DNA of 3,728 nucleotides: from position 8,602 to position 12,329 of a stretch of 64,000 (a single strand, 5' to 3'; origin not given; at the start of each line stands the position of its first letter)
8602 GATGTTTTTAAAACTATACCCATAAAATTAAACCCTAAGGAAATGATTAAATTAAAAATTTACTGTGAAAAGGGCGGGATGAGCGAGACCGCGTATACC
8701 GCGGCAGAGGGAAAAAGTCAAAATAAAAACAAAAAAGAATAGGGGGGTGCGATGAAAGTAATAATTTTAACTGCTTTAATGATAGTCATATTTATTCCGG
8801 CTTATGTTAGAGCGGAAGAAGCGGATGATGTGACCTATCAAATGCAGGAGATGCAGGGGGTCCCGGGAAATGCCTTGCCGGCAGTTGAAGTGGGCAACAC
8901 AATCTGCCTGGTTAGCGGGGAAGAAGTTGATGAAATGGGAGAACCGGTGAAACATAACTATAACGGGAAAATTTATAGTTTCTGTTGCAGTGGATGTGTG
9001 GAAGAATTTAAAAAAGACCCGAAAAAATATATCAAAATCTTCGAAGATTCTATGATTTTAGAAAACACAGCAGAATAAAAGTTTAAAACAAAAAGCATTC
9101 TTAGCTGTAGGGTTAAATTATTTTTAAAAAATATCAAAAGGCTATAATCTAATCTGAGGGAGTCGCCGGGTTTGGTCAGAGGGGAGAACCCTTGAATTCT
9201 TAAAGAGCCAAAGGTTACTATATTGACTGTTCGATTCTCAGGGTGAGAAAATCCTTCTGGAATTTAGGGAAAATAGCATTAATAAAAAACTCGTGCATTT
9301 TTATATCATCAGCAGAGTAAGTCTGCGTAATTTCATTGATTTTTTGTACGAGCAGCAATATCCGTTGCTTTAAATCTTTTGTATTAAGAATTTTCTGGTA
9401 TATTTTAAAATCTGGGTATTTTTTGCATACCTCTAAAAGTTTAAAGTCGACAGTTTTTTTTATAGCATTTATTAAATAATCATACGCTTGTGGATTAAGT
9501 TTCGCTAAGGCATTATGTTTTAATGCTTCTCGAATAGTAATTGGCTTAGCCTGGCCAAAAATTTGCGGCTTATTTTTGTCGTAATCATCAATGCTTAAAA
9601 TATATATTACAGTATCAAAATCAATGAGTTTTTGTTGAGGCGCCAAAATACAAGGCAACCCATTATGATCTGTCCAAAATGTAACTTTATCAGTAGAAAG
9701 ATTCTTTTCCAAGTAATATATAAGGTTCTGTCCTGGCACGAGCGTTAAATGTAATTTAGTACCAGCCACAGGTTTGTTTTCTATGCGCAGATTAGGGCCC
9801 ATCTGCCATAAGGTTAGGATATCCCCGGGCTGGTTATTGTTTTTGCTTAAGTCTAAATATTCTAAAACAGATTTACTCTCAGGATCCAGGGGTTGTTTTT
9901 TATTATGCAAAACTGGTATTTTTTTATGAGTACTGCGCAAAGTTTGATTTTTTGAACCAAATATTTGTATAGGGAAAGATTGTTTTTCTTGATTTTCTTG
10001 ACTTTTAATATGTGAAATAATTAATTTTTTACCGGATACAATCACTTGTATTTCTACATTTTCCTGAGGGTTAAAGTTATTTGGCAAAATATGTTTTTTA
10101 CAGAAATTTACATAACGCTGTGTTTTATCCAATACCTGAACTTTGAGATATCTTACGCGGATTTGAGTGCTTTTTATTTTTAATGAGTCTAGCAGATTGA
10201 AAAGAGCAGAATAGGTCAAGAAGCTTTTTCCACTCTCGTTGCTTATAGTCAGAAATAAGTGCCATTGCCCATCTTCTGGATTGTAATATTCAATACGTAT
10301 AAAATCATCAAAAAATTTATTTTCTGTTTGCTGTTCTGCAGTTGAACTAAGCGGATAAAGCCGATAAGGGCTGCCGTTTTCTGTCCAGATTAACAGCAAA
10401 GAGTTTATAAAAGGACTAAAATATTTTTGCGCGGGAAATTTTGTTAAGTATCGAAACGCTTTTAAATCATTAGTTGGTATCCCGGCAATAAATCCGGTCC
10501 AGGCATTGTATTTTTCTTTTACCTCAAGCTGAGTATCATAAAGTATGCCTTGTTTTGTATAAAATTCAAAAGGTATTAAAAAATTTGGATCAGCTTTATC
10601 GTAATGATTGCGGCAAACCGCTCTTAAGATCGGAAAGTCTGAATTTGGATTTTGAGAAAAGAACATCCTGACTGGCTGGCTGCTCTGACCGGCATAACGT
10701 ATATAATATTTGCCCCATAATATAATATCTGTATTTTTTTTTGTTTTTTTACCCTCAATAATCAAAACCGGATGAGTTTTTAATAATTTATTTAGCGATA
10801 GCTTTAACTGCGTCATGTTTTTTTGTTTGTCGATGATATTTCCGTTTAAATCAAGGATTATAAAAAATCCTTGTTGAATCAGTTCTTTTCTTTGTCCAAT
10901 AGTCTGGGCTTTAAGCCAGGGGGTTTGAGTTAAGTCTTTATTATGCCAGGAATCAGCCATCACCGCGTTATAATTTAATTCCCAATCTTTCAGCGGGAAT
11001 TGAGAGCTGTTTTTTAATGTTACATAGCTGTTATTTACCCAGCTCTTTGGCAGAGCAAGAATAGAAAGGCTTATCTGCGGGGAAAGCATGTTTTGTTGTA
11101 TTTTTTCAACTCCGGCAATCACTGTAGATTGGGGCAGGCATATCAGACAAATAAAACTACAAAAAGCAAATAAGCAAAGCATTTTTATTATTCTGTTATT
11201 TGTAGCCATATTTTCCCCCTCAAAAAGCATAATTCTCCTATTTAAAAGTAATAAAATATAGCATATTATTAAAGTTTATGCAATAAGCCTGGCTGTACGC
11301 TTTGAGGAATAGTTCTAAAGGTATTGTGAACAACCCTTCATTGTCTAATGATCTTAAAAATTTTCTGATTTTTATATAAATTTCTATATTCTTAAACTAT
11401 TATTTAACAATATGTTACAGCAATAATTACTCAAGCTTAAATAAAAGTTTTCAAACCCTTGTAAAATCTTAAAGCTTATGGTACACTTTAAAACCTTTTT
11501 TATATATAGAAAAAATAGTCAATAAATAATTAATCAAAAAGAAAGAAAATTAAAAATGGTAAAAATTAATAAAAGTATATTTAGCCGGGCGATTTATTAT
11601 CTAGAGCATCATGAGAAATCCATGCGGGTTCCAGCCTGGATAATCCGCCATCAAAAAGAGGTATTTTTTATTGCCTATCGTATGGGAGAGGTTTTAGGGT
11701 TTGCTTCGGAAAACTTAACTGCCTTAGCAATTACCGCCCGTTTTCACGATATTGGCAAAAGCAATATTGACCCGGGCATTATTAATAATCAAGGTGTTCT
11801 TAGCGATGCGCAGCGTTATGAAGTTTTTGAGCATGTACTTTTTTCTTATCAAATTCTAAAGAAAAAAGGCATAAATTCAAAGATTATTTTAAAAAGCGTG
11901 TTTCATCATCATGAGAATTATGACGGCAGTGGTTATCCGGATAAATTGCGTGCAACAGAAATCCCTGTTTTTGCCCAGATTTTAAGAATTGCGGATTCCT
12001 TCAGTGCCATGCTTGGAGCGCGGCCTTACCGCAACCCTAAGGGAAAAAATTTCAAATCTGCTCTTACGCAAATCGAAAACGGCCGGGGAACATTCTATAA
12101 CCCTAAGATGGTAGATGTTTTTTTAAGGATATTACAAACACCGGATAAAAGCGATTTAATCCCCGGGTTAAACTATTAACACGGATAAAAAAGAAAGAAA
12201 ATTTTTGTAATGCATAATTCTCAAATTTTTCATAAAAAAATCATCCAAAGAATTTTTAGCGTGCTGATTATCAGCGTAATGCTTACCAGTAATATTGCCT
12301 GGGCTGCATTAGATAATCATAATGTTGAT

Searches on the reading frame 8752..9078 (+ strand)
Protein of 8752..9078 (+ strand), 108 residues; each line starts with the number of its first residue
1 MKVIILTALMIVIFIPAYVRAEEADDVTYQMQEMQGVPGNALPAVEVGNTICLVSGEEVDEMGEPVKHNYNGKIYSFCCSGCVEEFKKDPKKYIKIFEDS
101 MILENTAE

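Call 50: search_protein_families(library=pfam, proteins=[window:8752-9078:+], max_evalue=0.00001)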
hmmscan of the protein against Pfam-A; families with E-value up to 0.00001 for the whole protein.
window:8752-9078:+ (108 aa): 1 family
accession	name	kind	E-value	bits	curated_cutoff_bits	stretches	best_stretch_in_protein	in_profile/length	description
PF04945.19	YHS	-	1.9e-09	37.8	30.3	1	65-94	15-44/47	YHS domain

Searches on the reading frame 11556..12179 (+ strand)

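Call 50: search_protein_families(library=pfam, proteins=[window:11556-12179:+], max_evalue=0.00001)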
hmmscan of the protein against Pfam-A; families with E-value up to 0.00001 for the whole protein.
window:11556-12179:+ (207 aa): 2 families
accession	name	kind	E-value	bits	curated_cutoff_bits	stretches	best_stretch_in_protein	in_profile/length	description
PF13487.12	HD_5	-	7e-26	91.4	27.2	1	26-183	11-168/170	HD domain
PF01966.28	HD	-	7.7e-16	58.9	22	1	30-152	2-116/116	HD domain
